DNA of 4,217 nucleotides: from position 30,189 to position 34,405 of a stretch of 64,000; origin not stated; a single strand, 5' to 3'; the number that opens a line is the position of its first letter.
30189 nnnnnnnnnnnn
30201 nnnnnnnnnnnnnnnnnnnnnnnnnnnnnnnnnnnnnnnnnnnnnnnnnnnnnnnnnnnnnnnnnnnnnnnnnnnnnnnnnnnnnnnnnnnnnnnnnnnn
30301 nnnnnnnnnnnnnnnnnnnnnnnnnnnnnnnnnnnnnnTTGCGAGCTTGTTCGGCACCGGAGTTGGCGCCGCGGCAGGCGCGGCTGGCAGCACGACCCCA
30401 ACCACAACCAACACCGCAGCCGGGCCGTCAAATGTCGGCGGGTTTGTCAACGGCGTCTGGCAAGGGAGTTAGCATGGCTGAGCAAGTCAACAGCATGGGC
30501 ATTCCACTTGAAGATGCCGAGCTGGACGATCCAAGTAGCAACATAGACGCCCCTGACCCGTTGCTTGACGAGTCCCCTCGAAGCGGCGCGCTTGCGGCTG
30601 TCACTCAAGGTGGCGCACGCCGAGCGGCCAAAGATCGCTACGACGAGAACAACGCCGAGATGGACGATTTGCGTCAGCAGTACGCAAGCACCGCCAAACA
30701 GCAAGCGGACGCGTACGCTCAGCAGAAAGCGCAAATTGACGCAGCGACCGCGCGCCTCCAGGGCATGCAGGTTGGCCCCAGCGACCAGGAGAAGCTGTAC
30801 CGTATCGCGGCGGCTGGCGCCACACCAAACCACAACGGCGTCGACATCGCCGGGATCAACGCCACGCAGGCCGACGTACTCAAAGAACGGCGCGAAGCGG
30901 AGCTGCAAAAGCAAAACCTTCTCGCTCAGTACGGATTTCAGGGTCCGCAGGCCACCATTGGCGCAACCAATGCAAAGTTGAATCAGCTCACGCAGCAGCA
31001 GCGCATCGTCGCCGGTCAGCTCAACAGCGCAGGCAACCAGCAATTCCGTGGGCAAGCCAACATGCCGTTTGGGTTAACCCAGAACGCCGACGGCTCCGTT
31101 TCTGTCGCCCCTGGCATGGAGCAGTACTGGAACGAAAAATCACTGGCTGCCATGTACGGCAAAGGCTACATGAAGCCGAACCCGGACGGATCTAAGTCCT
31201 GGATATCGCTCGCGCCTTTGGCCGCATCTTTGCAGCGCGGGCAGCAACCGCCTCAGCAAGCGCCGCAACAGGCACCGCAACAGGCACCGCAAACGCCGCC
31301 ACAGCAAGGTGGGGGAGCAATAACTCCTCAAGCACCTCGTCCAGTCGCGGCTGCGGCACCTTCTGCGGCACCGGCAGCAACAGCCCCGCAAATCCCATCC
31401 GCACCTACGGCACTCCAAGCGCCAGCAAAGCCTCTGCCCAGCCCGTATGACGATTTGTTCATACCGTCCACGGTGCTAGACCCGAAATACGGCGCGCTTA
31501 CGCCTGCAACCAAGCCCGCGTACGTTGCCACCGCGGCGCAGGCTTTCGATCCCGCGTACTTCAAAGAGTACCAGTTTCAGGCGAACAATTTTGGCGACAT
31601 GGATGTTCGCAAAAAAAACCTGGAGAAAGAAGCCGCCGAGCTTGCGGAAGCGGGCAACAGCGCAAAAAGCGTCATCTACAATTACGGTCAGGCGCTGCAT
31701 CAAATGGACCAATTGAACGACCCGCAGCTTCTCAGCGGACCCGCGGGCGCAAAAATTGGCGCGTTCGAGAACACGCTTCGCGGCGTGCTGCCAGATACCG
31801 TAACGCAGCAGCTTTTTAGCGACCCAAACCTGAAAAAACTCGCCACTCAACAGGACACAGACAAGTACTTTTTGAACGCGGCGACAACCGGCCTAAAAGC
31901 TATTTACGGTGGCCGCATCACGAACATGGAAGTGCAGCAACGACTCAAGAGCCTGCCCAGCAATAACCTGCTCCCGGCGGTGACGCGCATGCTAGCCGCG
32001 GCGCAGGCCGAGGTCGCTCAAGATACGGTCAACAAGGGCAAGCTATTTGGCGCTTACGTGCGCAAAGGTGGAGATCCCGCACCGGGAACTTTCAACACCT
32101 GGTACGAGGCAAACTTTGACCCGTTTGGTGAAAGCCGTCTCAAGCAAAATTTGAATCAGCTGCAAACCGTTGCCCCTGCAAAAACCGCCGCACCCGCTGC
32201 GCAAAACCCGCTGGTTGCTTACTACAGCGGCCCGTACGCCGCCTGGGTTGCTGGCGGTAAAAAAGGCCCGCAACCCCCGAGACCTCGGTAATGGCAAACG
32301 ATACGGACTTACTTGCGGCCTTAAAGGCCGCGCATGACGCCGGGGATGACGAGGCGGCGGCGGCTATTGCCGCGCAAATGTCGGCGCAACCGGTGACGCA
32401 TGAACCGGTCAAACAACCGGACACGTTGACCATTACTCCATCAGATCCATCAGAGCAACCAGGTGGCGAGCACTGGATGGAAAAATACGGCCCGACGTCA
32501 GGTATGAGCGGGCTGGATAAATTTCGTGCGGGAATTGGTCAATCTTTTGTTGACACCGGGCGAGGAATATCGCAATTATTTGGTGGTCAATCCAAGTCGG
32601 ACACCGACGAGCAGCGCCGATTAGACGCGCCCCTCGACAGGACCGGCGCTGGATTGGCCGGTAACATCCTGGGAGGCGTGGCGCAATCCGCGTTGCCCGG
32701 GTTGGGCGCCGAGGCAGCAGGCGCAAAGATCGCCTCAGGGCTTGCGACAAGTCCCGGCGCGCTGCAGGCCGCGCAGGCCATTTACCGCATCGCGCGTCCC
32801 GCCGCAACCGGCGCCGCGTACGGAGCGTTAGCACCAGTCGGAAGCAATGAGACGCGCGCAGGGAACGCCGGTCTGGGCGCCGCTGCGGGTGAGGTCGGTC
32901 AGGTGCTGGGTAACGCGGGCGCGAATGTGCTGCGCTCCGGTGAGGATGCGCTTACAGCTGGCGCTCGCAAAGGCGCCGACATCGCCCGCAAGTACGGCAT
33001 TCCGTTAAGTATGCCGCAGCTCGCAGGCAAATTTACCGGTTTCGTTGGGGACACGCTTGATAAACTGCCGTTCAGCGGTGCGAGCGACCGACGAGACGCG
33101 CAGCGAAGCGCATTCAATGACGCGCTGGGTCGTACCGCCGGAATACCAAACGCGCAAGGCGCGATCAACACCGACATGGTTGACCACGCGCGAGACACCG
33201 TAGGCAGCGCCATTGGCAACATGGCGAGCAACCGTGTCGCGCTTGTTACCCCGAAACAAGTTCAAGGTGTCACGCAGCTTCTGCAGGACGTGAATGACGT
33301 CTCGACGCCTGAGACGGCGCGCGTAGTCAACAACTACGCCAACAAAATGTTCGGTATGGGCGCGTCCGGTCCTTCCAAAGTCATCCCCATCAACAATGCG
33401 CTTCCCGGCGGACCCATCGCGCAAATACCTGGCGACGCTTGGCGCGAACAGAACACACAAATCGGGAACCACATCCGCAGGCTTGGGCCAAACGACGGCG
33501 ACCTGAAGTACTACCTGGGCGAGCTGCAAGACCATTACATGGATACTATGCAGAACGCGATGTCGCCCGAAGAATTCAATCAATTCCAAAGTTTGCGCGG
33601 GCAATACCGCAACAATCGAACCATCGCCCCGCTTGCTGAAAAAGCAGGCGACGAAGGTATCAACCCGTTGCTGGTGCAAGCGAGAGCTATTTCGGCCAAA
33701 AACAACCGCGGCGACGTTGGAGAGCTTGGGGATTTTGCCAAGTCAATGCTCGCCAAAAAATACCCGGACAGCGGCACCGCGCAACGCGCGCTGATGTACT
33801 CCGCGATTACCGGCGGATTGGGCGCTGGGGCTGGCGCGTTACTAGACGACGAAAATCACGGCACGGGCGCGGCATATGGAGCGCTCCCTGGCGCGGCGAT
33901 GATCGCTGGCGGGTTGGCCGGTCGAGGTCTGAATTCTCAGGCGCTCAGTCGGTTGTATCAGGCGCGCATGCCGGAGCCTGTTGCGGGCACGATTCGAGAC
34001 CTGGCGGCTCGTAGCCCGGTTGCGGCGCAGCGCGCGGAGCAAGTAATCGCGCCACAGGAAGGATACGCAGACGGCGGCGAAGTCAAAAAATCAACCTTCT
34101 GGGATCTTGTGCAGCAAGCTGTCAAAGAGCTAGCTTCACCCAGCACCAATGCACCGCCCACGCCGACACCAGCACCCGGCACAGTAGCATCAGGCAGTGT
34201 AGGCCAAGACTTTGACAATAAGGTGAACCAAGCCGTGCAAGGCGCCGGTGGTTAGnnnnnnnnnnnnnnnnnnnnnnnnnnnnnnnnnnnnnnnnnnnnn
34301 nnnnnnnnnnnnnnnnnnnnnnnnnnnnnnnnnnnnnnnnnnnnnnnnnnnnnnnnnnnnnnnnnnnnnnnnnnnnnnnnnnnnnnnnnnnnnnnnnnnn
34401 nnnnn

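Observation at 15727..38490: Recurrent short motif [F/Y/K]-A/K-[D/E/N/K]-G-G-[E/K/S]-[V/A] shared by five different virion proteins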

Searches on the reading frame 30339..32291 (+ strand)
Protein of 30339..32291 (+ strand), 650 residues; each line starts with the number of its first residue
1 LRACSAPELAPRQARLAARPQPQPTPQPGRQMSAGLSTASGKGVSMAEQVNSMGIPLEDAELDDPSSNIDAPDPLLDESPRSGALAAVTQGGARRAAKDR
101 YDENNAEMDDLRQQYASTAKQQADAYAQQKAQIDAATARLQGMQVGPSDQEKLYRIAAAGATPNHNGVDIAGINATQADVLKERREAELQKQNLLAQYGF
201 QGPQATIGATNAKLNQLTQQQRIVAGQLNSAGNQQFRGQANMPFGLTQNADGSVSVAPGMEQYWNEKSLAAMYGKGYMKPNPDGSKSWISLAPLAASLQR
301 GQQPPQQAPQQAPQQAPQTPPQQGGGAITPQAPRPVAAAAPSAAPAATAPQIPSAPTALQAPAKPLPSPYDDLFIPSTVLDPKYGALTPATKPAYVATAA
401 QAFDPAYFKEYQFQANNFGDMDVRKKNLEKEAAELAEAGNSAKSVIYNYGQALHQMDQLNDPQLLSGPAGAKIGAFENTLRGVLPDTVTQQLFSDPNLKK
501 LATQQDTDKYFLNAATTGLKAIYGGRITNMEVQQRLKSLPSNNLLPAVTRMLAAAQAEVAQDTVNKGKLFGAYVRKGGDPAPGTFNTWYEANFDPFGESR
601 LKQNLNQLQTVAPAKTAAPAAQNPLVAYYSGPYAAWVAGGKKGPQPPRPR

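Call 11: search_protein_families(library=phrogs, proteins=[window:30339-32291:+], max_evalue=0.001)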
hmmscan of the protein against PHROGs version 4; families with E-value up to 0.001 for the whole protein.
window:30339-32291:+ (650 aa): 0 families

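Call 16: search_protein_families(library=pfam, proteins=[window:30339-32291:+], max_evalue=0.1)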
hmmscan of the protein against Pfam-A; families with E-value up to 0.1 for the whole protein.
window:30339-32291:+ (650 aa): 1 family
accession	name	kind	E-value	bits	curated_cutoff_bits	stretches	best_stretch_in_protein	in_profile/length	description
PF21680.2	GIDA_C_1st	-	0.066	14.4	24.7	0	121-170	2-50/96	tRNA modifying enzyme MnmG/GidA C-terminal helical domain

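Call 104: search_protein_families(library=ncbifam, proteins=[window:30339-32291:+], max_evalue=0.01)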
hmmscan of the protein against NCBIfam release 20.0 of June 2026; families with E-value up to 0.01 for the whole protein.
window:30339-32291:+ (650 aa): 0 families

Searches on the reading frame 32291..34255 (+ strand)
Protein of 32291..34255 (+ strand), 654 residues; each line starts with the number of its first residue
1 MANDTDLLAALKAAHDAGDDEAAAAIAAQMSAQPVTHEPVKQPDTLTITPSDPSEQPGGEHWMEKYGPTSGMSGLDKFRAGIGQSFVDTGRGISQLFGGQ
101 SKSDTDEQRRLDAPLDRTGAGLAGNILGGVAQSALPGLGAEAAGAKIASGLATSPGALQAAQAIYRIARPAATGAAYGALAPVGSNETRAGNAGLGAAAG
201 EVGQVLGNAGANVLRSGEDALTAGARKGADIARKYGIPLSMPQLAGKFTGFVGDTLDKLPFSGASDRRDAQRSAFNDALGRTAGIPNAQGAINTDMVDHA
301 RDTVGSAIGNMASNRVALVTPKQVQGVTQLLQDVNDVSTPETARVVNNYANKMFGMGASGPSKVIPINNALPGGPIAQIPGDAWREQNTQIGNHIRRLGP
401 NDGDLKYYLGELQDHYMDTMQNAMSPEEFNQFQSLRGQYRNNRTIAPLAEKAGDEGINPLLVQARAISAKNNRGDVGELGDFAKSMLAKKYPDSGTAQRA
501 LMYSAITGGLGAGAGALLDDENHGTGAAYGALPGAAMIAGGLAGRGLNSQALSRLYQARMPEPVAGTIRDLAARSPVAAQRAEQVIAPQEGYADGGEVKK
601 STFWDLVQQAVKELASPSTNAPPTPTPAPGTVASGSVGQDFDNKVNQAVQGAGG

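Call 11: search_protein_families(library=phrogs, proteins=[window:32291-34255:+], max_evalue=0.001)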
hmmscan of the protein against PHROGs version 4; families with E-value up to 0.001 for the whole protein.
window:32291-34255:+ (654 aa): 1 family
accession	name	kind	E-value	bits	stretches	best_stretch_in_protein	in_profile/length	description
phrog_26400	-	DNA, RNA and nucleotide metabolism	2.4e-29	103.7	1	11-564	47-549/589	DNA ejection protein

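Call 13: search_dna_similar(query=window:32291-34255:+, collection=phages, mode=protein, max_rows=25)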
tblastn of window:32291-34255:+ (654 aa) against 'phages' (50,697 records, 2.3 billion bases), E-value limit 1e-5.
Records with a match: 7; places in all: 7; records where one place covers at least 80% of the query: 0.
Best place of each record, by identity: <60% 7.
By first word of the organism name: Caudoviricetes 2; Xylella 2; Rhodoferax 2; Bacteriophage 1.
By host as written in the record: - 3; Xylella fastidiosa 2; Rhodoferax sp. IMCC26218 2.
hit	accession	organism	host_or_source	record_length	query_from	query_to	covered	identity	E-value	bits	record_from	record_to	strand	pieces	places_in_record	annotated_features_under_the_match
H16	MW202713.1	Caudoviricetes sp.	Manatee Spring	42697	232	506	42%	29.6%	7e-22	107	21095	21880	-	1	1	DNA injection protein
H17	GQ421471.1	Xylella phage Xfas53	Xylella fastidiosa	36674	231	549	49%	25.2%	1e-7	61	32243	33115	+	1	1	DNA injection protein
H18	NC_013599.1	Xylella phage Xfas53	Xylella fastidiosa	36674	231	549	49%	25.2%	1e-7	61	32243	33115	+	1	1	DNA ejection protein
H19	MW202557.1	Caudoviricetes sp.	Manatee Spring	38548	41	131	14%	43.3%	1e-12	77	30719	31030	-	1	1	hypothetical protein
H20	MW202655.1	Bacteriophage sp.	Manatee Spring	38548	41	131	14%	43.3%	1e-12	77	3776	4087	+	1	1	hypothetical protein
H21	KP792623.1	Rhodoferax phage P26218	Rhodoferax sp. IMCC26218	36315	57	133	12%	44.9%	4e-11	73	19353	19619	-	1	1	hypothetical protein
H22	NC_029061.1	Rhodoferax phage P26218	Rhodoferax sp. IMCC26218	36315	57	133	12%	44.9%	4e-11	73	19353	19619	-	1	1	hypothetical protein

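Call 16: search_protein_families(library=pfam, proteins=[window:32291-34255:+], max_evalue=0.1)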
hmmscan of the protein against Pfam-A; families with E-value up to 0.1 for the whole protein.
window:32291-34255:+ (654 aa): 0 families

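Call 21: find_related_loci(query=window:32291-34255:+, collection=viral_contigs, flank=10000)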
Query window:32291-34255:+ (654 aa) in viral_contigs; peptide patterns used: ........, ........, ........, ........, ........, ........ (x = any residue, [..] = any of these).
6 stretches matched a pattern; 1 encode a relative of the query (tblastn E <= 1e-3); 1 distinct loci.
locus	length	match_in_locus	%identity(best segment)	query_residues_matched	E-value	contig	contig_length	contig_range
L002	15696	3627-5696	51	1-649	0e+0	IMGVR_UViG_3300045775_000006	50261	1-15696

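Call 47: find_homologous_proteins(query=window:32291-34255:+, max_evalue=0.001)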
Query window:32291-34255:+ (654 aa): 61 proteins with E <= 0.001 among 8000 candidates.
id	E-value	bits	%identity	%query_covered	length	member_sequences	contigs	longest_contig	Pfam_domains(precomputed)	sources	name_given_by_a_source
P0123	0.0e+0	1416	100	100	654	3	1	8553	-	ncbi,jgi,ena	jgi:hypothetical protein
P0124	1.1e-265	901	67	100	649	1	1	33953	-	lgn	-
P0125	1.1e-261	888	66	99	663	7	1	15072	-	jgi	jgi:hypothetical protein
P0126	7.7e-211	720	56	100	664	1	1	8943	-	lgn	-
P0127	1.5e-197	676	54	99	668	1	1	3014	-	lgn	-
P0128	5.9e-196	671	54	99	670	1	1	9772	-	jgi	jgi:hypothetical protein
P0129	9.8e-190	650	53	100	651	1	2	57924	-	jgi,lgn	jgi:hypothetical protein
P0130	7.9e-187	641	51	99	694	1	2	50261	-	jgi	jgi:hypothetical protein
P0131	2.1e-184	633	54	95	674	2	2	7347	-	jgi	jgi:hypothetical protein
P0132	1.1e-183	630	51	99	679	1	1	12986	-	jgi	jgi:hypothetical protein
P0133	1.2e-179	617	51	99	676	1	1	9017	-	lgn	-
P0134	1.2e-168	581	53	93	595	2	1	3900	-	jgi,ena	jgi:hypothetical protein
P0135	3.7e-168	579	51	96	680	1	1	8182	-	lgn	-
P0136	4.4e-166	572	50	96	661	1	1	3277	-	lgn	-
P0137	3.6e-159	549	49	99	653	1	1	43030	-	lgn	-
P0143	2.6e-89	319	37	99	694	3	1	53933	-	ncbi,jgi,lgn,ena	jgi:hypothetical protein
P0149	5.1e-29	119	29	90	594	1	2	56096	-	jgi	jgi:hypothetical protein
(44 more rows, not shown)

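Call 49: find_encoding_contigs(protein=P0129, flank=10000, max_places=1)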
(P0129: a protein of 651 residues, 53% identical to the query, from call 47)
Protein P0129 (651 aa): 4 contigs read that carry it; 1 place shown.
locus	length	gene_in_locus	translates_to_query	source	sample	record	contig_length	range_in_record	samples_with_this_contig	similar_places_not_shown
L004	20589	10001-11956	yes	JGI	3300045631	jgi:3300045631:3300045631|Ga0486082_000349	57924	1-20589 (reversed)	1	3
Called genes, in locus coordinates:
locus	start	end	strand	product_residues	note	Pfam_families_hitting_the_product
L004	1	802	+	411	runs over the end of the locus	-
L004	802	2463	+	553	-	-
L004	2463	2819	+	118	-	-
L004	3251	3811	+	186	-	-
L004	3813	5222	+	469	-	-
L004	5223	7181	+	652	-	-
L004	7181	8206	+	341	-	-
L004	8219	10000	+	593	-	-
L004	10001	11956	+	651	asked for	-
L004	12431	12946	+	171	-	PF01145:Band_7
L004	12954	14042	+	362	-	PF13384:HTH_23 (faint)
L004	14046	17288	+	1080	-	-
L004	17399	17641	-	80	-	-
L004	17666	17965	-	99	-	-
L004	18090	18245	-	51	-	-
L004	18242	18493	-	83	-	-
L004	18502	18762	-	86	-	-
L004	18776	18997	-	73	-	-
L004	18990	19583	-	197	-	-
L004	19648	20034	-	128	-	-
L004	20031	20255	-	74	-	PF23858:DUF7220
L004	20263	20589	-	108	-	PF07105:DUF1367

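Call 50: find_encoding_contigs(protein=P0143, flank=10000, max_places=1)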
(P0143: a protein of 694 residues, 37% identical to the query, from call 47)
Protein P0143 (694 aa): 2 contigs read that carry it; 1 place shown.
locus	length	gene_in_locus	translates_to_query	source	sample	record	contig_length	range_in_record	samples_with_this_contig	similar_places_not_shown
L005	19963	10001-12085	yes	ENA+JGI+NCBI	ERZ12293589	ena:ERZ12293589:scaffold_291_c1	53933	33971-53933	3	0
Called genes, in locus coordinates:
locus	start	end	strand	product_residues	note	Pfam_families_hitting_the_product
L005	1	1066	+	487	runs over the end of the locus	-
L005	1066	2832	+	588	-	-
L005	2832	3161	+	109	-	-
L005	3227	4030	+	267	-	-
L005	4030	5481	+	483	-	-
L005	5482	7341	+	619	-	-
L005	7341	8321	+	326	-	-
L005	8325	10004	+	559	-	-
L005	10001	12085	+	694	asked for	-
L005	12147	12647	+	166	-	PF01145:Band_7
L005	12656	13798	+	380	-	PF00196:GerE (weak), PF13936:HTH_38 (weak)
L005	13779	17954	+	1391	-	PF13508:Acetyltransf_7 (weak)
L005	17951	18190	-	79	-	-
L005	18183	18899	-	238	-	-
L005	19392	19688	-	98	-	-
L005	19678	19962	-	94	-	?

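Call 51: find_encoding_contigs(protein=P0149, flank=10000, max_places=1)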
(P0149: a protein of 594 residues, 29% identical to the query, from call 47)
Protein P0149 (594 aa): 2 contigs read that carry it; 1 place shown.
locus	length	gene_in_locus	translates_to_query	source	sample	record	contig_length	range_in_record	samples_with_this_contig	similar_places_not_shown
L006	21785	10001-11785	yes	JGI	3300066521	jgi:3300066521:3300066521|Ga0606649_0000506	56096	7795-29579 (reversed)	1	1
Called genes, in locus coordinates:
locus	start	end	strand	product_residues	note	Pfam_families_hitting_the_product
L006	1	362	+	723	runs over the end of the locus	PF23899:SU10_portal, PF16510:P22_portal (weak)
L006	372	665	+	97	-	-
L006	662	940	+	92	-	-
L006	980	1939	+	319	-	-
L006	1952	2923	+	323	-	PF17236:SU10_MCP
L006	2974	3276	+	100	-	-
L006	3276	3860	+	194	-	PF01075:Glyco_transf_9 (weak)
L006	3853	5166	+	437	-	PF17963:Big_9, PF24175:SU10_adaptor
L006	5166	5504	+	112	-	PF11650:P22_Tail-4 (weak)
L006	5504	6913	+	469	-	PF11134:Phage_stabilise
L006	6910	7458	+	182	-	PF05118:Asp_Arg_Hydrox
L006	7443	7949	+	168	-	-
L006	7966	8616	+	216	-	-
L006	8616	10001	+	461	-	-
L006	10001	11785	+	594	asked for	-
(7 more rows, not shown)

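Call 86: predict_structure(alignment_id=A2)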
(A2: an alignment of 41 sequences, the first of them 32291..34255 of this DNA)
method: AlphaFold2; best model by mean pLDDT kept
length: 654 residues; sequences in the alignment: 41
mean_pLDDT: 73.4   pTM: 0.51
mean pLDDT of the five models: 73.4, 72.4, 72.3, 70.0, 68.9
residues with pLDDT >= 90: 233; 70-90: 175; 50-70: 92; < 50: 154
segments of 3 or more residues with pLDDT < 50: 37-48, 134-154, 156-158, 160-168, 204-220, 508-520, 522-537, 559-561, 563-600, 616-637
pLDDT, mean of each block of 10 residues (from residue 1): 82 95 92 63 46 76 79 82 82 83 89 85 75 47 43 44 45 71 84 71 45 38 81 91 73 76 86 95 95 95 95 95 96 97 96 78 89 96 95 91 92 96 96 95 95 93 93 92 85 57 53 42 42 46 60 58 45 36 34 38 68 54 39 45 81 71
secondary structure, 60 per line:
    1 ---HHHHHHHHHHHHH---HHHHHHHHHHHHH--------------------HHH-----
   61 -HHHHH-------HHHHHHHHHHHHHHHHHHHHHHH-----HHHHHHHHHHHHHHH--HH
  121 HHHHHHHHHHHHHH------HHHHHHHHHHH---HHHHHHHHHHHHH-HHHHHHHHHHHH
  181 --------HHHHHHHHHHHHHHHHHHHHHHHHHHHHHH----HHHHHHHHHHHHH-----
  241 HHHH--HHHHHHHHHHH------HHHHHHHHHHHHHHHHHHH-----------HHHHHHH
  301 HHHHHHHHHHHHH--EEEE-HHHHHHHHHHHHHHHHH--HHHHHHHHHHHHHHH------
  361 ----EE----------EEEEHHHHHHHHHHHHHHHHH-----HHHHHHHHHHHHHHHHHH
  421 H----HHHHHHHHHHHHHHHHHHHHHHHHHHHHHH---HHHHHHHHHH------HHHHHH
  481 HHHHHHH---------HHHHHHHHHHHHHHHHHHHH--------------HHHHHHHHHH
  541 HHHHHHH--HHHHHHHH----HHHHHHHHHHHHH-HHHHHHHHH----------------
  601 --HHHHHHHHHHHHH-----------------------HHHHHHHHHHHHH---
elements in order (helices of 4 or more, strands of 3 or more residues): H4-16 H20-32 H62-66 H74-96 H102-116 H119-134 H141-151 H155-167 H169-180 H189-218 H223-235 H241-244 H247-257 H264-282 H294-313 E316-319 H321-337 H340-354 E377-380 H381-397 H403-421 H426-455 H459-468 H475-487 H497-516 H531-547 H550-557 H562-574 H576-584 H603-615 H639-651

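Call 88: fold_search(model_id=the predicted structure, library=pdb)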
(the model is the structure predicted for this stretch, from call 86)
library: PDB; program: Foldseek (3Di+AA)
matches with E <= 10: 315; with E <= 0.001: 0
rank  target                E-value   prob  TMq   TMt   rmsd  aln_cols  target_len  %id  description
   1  2c74_A                1.3e-01  0.23  0.09  0.17  21.0       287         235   13  14-3-3 Protein Eta (Human) Complexed to Peptide (released 2005-12-02)
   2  5ok9_B                2.0e-01  0.21  0.10  0.19  23.4       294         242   10  CH1 chimera of human 14-3-3 sigma with the HSPB6 phosphopeptide in a conformation with swapped phosphopeptides (released 2017-10-11)
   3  7q16                  2.2e-01  0.28  0.10  0.20  22.9       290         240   10  Human 14-3-3 zeta fused to the BAD peptide including phosphoserine-74 (released 2021-11-17)
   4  2c74_B                2.2e-01  0.18  0.09  0.17  20.4       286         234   14  14-3-3 Protein Eta (Human) Complexed to Peptide (released 2005-12-02)
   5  5da8_R                2.3e-01  0.09  0.08  0.10  25.7       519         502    9  Crystal structure of chaperonin GroEL from (released 2015-10-14)
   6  6bzd_A                2.6e-01  0.21  0.10  0.18  21.7       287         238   10  Structure of 14-3-3 gamma R57E mutant bound to GlcNAcylated peptide (released 2018-05-09)
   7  6gkf_C                2.7e-01  0.28  0.10  0.21  18.2       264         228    9  Structure of 14-3-3 gamma in complex with caspase-2 14-3-3 binding motif Ser139 (released 2018-10-17)
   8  8dgp_D                3.0e-01  0.25  0.10  0.20  18.0       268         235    8  14-3-3 epsilon bound to phosphorylated PEAK3 (pS69) peptide (released 2023-06-07)
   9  1sjp_B                3.0e-01  0.12  0.10  0.13  19.7       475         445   12  Mycobacterium tuberculosis Chaperonin60.2 (released 2004-12-07)
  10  5ok9_E                3.1e-01  0.16  0.10  0.18  23.5       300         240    9  CH1 chimera of human 14-3-3 sigma with the HSPB6 phosphopeptide in a conformation with swapped phosphopeptides (released 2017-10-11)
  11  1ywt_B                3.2e-01  0.20  0.10  0.20  19.9       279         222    9  Crystal structure of the human sigma isoform of 14-3-3 in complex with a mode-1 phosphopeptide (released 2005-03-01)
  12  4ki8_A                3.4e-01  0.12  0.09  0.11  22.8       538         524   10  Crystal structure of a GroEL-ADP complex in the relaxed allosteric state (released 2013-07-17)
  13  7nmz_BA               3.5e-01  0.21  0.10  0.19  17.9       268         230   12  Structure of 14-3-3 eta in complex with Nedd4-2(335-455) containing two 14-3-3 binding motifs Ser342 and Ser448 (released 2021-07-21)
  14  5ltw_E                3.7e-01  0.18  0.10  0.20  20.4       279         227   10  Complex of human 14-3-3 sigma CLU1 mutant with phosphorylated heat shock protein B6 (released 2017-02-01)
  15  6t80_B                3.7e-01  0.18  0.10  0.20  20.4       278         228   11  Human 14-3-3 sigma fused to the AANAT peptide including phosphoserine-205 (released 2020-11-18)
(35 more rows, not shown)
